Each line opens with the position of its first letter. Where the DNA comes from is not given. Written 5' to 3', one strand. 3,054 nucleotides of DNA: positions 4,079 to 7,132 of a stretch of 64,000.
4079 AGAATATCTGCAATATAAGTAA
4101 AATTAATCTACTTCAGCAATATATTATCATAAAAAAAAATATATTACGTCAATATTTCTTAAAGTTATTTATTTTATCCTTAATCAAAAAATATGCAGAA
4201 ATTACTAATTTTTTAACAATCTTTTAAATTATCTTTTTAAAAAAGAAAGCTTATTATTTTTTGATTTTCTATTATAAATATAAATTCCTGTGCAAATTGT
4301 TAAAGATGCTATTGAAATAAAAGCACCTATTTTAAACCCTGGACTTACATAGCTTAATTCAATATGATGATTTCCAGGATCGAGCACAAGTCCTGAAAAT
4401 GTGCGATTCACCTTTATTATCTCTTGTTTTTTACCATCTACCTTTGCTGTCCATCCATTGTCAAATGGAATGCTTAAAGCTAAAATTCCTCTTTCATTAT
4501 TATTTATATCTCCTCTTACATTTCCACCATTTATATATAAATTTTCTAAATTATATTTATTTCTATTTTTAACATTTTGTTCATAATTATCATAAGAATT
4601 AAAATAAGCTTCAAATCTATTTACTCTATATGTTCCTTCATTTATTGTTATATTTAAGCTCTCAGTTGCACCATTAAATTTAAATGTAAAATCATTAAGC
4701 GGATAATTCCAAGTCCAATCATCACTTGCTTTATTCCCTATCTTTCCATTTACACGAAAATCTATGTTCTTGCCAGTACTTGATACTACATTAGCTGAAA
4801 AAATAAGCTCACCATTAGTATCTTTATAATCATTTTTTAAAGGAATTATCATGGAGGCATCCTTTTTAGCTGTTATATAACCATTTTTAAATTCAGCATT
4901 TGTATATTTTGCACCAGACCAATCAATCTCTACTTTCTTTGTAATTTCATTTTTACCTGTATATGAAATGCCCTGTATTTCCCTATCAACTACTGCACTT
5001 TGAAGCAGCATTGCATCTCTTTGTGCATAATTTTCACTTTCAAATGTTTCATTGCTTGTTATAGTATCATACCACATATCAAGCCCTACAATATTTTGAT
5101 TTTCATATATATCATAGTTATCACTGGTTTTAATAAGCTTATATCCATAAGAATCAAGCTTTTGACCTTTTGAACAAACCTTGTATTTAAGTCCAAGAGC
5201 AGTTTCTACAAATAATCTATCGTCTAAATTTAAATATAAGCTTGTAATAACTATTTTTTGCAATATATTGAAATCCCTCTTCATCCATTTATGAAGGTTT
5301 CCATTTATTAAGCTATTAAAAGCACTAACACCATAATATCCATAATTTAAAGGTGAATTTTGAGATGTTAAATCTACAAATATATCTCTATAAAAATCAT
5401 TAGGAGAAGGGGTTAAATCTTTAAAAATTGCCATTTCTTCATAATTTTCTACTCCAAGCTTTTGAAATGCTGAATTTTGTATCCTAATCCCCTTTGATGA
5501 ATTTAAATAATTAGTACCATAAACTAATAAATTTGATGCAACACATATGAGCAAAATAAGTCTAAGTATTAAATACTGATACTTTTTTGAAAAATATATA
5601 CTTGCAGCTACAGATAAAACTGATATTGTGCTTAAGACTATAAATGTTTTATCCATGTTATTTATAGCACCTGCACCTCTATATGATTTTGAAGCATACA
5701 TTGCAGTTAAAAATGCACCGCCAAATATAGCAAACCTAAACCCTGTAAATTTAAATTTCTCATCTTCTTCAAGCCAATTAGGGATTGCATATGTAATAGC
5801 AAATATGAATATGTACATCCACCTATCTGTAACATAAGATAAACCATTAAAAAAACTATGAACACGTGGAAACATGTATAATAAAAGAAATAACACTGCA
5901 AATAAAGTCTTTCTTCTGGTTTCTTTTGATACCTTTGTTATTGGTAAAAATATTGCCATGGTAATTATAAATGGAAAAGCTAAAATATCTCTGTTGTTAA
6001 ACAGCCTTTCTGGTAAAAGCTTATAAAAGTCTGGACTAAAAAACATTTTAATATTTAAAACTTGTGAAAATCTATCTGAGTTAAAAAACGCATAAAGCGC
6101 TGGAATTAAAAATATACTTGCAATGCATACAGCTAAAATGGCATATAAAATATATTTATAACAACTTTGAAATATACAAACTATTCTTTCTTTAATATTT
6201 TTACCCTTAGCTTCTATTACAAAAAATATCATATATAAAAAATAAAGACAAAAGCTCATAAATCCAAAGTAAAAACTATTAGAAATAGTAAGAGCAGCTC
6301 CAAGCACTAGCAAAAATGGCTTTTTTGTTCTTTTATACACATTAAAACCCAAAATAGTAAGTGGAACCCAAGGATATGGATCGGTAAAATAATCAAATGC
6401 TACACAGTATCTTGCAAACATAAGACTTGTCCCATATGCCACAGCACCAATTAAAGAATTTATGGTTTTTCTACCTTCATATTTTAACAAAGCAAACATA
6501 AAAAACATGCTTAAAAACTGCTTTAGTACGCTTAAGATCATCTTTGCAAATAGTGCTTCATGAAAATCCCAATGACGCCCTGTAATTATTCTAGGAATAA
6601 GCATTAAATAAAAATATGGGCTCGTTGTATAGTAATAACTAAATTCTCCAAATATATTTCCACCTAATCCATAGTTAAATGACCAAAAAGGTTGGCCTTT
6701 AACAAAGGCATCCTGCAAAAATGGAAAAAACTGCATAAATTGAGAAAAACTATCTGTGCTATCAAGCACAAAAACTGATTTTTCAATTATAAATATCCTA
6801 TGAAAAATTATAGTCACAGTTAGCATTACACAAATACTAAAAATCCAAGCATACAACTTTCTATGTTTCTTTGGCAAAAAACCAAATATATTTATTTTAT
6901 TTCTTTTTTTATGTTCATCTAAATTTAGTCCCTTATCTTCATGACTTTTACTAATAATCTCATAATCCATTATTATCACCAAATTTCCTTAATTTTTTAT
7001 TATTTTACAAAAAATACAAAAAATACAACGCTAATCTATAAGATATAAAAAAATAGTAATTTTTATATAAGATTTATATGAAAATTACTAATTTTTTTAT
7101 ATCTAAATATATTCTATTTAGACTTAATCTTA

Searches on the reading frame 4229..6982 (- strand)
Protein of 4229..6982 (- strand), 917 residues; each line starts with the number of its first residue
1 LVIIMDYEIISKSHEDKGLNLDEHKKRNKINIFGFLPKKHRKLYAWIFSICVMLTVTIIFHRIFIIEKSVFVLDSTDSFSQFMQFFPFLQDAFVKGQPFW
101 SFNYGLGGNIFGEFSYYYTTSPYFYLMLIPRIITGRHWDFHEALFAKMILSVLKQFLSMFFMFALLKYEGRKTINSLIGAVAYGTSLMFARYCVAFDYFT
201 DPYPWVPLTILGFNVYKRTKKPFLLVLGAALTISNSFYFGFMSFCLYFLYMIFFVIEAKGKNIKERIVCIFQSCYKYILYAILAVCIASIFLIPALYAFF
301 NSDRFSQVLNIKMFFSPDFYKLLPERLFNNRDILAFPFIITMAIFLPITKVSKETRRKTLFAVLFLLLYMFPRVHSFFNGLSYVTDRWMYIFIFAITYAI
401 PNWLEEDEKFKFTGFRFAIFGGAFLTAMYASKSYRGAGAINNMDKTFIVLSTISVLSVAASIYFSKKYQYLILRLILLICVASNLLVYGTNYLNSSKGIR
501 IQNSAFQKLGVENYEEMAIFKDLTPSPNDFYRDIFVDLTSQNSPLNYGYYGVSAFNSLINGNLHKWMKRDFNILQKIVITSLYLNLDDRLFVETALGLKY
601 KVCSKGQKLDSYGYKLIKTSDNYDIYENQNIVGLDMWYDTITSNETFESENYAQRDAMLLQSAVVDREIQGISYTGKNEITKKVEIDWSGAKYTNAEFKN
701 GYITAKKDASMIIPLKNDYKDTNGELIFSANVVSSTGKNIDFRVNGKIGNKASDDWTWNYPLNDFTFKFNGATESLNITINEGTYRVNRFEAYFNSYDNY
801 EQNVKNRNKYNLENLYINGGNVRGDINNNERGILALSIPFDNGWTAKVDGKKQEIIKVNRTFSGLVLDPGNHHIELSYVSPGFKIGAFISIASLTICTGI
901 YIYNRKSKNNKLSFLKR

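Call 68: search_protein_families(library=pfam, proteins=[window:4229-6982:-], max_evalue=0.00001)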
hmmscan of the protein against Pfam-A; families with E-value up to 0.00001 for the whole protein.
window:4229-6982:- (917 aa): 1 family
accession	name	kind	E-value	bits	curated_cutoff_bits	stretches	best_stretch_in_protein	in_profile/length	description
PF09586.16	YfhO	-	1e-112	378.5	28.5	1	49-890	3-835/835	Bacterial membrane protein YfhO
